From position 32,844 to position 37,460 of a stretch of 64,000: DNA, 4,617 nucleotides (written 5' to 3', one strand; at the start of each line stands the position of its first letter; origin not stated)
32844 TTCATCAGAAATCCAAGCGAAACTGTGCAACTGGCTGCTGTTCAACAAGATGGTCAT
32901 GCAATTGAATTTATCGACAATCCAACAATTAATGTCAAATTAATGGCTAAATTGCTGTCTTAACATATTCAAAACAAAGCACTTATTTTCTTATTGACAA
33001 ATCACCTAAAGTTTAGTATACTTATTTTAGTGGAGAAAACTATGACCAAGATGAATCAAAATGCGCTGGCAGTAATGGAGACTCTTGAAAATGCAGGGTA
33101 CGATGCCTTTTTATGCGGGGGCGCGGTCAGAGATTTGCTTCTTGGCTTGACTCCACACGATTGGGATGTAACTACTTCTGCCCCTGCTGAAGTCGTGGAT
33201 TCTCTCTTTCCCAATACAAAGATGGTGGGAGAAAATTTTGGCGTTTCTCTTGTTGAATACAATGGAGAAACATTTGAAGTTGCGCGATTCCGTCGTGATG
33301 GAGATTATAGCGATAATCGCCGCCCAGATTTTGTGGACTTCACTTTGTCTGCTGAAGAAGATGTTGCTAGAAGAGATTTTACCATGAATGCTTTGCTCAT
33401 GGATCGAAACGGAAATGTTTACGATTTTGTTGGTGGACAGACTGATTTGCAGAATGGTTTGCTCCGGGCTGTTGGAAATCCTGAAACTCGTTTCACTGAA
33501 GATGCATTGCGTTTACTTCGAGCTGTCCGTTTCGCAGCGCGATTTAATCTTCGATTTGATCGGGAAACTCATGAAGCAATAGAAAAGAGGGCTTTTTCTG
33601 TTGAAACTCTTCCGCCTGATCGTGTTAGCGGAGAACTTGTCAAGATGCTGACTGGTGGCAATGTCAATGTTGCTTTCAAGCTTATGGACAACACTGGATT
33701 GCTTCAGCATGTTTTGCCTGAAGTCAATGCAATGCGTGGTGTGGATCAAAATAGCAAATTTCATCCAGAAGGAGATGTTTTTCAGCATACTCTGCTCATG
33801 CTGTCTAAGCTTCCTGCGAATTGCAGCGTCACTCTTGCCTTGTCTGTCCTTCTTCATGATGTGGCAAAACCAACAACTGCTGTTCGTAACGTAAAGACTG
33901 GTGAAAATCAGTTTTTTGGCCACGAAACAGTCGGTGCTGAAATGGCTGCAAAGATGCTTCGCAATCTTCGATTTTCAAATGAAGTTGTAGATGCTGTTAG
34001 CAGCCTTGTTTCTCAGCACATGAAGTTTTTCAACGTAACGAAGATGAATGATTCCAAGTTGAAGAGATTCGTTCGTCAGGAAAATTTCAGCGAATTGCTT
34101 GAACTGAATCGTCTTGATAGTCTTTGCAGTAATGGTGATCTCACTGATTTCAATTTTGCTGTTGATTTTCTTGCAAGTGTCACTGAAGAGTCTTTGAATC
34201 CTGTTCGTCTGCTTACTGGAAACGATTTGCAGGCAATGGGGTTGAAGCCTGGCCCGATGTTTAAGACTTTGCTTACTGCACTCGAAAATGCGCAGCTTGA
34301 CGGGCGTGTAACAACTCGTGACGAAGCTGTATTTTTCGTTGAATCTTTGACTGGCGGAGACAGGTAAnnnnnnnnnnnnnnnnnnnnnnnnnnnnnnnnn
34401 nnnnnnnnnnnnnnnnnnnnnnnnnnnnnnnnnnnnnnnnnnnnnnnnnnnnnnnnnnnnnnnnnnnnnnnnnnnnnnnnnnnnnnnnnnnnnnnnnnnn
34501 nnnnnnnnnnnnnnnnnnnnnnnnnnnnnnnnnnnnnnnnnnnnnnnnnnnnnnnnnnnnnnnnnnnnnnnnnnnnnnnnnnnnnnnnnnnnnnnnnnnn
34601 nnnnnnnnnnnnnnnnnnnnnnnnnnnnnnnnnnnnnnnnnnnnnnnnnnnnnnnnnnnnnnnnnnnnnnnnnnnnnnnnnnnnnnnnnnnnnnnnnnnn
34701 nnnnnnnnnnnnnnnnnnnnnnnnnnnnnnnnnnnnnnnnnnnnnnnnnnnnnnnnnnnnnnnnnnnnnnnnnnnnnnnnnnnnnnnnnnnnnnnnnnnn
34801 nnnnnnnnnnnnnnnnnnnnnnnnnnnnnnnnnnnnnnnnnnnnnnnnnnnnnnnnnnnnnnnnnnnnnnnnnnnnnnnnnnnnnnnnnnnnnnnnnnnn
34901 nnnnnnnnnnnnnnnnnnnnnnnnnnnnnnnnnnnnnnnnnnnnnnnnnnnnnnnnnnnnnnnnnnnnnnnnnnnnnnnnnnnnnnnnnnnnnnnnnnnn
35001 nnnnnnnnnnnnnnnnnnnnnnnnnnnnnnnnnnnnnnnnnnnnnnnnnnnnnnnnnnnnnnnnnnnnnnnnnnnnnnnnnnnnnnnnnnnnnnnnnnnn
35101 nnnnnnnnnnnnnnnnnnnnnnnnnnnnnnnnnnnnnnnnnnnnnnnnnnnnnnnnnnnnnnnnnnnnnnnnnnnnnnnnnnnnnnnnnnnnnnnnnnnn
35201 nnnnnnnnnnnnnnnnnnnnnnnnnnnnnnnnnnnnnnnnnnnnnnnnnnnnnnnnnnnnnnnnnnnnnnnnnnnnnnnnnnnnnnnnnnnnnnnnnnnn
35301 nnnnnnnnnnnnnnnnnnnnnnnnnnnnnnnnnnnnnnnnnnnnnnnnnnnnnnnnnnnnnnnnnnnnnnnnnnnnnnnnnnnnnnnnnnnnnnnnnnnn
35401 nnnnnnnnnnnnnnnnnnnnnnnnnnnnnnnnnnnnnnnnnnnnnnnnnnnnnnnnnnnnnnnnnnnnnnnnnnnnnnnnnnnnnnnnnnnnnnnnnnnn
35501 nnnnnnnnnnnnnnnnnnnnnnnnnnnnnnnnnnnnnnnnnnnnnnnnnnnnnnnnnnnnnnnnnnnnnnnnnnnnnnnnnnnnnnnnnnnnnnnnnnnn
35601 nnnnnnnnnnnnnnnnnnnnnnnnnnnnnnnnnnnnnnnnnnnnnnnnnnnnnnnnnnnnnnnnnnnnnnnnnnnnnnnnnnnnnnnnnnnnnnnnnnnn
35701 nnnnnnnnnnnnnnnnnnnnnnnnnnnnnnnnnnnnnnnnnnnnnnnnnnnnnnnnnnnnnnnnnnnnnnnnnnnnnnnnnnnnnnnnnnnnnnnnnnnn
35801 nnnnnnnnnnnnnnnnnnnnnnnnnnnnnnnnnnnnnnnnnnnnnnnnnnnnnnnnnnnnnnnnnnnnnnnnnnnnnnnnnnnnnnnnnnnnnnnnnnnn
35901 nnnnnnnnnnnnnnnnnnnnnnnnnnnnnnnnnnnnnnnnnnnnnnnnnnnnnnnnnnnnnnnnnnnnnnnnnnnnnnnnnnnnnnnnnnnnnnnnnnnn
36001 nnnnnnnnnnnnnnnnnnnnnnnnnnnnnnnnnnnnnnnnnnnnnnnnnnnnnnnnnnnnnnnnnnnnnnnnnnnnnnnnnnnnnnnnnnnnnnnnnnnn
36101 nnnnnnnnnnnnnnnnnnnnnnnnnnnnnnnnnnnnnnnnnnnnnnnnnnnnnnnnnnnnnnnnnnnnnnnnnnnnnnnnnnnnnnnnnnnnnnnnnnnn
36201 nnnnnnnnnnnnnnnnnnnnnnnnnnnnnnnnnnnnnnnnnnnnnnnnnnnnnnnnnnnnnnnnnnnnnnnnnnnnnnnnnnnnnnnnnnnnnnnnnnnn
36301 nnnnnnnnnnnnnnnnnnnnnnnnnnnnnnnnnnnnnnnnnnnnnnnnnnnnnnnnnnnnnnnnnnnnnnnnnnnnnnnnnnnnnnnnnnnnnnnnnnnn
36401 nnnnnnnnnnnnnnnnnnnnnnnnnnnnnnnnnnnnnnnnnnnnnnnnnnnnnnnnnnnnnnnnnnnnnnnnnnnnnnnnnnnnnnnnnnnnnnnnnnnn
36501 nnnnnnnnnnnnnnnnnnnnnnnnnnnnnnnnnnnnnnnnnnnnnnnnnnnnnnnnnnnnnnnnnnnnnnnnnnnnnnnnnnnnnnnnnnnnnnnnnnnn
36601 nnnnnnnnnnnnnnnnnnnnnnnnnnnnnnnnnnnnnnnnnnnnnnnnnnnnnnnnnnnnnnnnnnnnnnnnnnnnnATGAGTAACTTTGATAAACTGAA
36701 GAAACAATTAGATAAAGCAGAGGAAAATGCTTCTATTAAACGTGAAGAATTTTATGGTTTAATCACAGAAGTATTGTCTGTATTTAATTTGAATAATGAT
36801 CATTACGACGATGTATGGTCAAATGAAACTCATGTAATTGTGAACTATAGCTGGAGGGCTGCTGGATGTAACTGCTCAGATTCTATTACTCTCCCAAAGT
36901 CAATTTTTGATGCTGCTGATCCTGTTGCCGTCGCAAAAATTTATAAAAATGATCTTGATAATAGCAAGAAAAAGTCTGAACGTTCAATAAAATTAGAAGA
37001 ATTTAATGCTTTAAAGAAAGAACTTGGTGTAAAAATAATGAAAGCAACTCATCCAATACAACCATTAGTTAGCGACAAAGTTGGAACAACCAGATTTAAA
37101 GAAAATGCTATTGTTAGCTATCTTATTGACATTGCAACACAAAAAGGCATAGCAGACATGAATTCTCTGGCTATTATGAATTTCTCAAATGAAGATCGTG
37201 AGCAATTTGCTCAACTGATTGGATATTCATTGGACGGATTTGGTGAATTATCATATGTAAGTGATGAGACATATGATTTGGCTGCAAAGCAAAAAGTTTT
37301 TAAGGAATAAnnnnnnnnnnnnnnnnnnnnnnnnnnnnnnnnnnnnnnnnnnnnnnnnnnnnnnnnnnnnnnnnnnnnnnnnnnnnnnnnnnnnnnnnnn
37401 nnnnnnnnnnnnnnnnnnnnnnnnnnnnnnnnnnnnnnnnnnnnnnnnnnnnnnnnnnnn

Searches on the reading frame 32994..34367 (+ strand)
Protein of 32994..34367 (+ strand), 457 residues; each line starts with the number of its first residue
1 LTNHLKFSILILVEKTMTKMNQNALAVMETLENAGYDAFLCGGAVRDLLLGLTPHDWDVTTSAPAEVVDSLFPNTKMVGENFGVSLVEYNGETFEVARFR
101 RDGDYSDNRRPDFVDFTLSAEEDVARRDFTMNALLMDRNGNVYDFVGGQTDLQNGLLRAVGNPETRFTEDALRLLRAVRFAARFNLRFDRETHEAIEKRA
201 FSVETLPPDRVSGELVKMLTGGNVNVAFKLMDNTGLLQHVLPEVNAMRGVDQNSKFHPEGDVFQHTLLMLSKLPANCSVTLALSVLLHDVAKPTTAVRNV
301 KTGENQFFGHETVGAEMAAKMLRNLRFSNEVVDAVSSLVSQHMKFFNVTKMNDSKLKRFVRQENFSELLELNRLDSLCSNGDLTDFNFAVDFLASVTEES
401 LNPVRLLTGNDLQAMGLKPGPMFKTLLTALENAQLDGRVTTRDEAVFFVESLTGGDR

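Call 9: search_protein_families(library=pfam, proteins=[window:32994-34367:+], max_evalue=0.01)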
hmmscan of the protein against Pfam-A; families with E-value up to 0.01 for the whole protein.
window:32994-34367:+ (457 aa): 4 families
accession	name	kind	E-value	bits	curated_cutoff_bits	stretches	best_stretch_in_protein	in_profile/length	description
PF01743.26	PolyA_pol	-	7.9e-33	113.9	23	1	38-158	1-126/126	Poly A polymerase head domain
PF12627.12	PolyA_pol_RNAbd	-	2.8e-14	53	22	1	186-246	2-62/64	Probable RNA and SrmB- binding site of polymerase A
PF13735.12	tRNA_NucTran2_2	-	5.7e-08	33.3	27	1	316-446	22-145/149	tRNA nucleotidyltransferase domain 2 putative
PF01966.28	HD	-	7.3e-08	33.1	22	1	280-358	26-105/116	HD domain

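Call 16: search_dna_similar(query=window:32994-34367:+, collection=phages, mode=protein, max_rows=15)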
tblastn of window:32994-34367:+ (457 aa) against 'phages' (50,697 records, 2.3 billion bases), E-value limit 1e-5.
Records with a match: 367; places in all: 368; records where one place covers at least 80% of the query: 36.
Best place of each record, by identity: <60% 367.
By first word of the organism name: Erwinia 42; Vibrio 36; Klebsiella 32; Salmonella 27; Aeromonas 24; Bacteriophage 23; Escherichia 19; Cronobacter 19; Caulobacter 13; Pectobacterium 12; and 41 more.
By host as written in the record: - 73; Cronobacter sakazakii 14; Erwinia amylovora 14; Klebsiella pneumoniae 13; Caulobacter vibrioides CB15 13; Aeromonas salmonicida 11; Sinorhizobium meliloti 7; Klebsiella pneumoniae K23 7; and 121 more.
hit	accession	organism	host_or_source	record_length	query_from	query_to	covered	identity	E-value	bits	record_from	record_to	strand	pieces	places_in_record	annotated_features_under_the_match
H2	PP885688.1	Tunturiibacter phage Tunturi_5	Tunturiibacter psychrotolerans X4BP1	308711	18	455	96%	44.7%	2e-105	350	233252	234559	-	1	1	tRNA nucleotidyltransferase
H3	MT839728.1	Bacteriophage sp.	human fecal samples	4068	20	437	91%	37.3%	7e-60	217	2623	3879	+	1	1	record has no annotation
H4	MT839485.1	Bacteriophage sp.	human fecal samples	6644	19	420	88%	36.5%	2e-60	219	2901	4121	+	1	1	record has no annotation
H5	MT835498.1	Bacteriophage sp.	human fecal samples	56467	14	430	91%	34.6%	9e-55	202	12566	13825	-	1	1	record has no annotation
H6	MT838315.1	Bacteriophage sp.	human fecal samples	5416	27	430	88%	34.5%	6e-50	188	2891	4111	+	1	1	record has no annotation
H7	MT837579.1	Bacteriophage sp.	human fecal samples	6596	19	430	90%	32.9%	7e-45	173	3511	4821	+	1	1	record has no annotation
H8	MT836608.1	Bacteriophage sp.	human fecal samples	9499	29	441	90%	32.7%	1e-37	152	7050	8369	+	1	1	record has no annotation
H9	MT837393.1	Bacteriophage sp.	human fecal samples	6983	11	451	96%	30.2%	2e-37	151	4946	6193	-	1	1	record has no annotation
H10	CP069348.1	Clostridioides phage pCD1602_4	water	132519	27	452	93%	30.7%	1e-48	184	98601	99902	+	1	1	record has no annotation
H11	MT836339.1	Bacteriophage sp.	human fecal samples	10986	17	447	94%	30.2%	6e-52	194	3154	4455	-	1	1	record has no annotation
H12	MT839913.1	Bacteriophage sp.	human fecal samples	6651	27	358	73%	38.2%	3e-50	189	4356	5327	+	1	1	record has no annotation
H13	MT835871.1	Bacteriophage sp.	human fecal samples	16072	24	446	93%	29.8%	5e-25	114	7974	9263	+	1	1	record has no annotation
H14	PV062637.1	Nitratidesulfovibrio phage SRB7757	Nitratidesulfovibrio vulgaris ATCC7757 ...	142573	22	348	72%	37.7%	2e-39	157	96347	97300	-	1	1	record has no annotation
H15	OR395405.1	Desulfovibrio phage 7757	Desulfovibrio vulgaris ATCC 7757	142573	22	348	72%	37.7%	2e-39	157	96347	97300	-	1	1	record has no annotation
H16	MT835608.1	Bacteriophage sp.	human fecal samples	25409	10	342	73%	36.4%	3e-55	204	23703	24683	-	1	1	record has no annotation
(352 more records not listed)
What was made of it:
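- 32994..34367 (+): Context only: CCA-adding tRNA nucleotidyltransferase, which could maintain the CCA ends of the phage tRNAs and of the acceptor piece (inferred). Pfam (call 9); 44.7% identical to Tunturi_5 gp279 (call 16)
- Closest known: Unannotated permuted tmRNA of Tunturiibacter phage Tunturi_5. Same: That phage also encodes a CCA-adding enzyme (call 16).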

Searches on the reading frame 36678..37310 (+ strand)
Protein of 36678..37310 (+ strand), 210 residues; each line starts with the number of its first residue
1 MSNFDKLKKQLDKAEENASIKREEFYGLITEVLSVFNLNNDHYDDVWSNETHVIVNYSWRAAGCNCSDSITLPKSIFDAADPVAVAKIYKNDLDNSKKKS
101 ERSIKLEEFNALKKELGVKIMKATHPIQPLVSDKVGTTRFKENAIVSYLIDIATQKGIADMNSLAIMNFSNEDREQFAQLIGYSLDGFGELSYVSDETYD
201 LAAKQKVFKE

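Call 9: search_protein_families(library=pfam, proteins=[window:36678-37310:+], max_evalue=0.01)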
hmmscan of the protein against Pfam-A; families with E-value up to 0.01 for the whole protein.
window:36678-37310:+ (210 aa): 0 families

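Call 30: find_related_loci(query=window:36678-37310:+, collection=viral_contigs, flank=4000)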
Query window:36678-37310:+ (210 aa) in viral_contigs; peptide patterns used: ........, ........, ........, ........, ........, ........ (x = any residue, [..] = any of these).
22 stretches matched a pattern, but none encodes a relative of the query by tblastn (E <= 1e-3).
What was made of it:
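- Tried and rejected: A search for relatives of the upstream 210-aa ORF in IMG/VR found none (call 30).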

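Call 39: find_encoding_contigs(protein=window:36678-37310:+, flank=3000, max_places=6)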
Protein window:36678-37310:+ (210 aa): 16 contigs read that carry it; 6 places shown.
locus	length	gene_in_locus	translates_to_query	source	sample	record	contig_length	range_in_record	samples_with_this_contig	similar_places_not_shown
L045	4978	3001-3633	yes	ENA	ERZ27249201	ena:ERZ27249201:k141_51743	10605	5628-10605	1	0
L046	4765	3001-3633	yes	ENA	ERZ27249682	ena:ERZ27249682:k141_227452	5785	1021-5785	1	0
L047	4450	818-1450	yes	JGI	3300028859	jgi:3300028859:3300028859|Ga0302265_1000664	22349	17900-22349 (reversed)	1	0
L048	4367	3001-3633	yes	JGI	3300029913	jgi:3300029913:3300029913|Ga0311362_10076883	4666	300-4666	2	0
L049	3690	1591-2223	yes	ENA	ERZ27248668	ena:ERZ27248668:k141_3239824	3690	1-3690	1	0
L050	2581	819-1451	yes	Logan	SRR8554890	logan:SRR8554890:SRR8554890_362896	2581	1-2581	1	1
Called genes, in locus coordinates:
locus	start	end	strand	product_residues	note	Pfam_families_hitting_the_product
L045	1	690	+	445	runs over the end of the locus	PF01743:PolyA_pol, PF12627:PolyA_pol_RNAbd, PF01966:HD, PF13735:tRNA_NucTran2_2 (weak)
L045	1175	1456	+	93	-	-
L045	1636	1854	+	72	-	-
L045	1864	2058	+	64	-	-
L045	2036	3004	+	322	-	-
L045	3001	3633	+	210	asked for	-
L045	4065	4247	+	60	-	-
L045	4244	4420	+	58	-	-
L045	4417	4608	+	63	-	-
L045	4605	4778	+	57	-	-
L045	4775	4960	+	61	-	-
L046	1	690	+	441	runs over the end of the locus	PF01743:PolyA_pol, PF12627:PolyA_pol_RNAbd, PF01966:HD, PF13735:tRNA_NucTran2_2 (weak)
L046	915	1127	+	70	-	-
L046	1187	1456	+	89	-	-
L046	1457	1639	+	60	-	-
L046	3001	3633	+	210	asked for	-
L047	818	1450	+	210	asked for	-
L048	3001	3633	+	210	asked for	-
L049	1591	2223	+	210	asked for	-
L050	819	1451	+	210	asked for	-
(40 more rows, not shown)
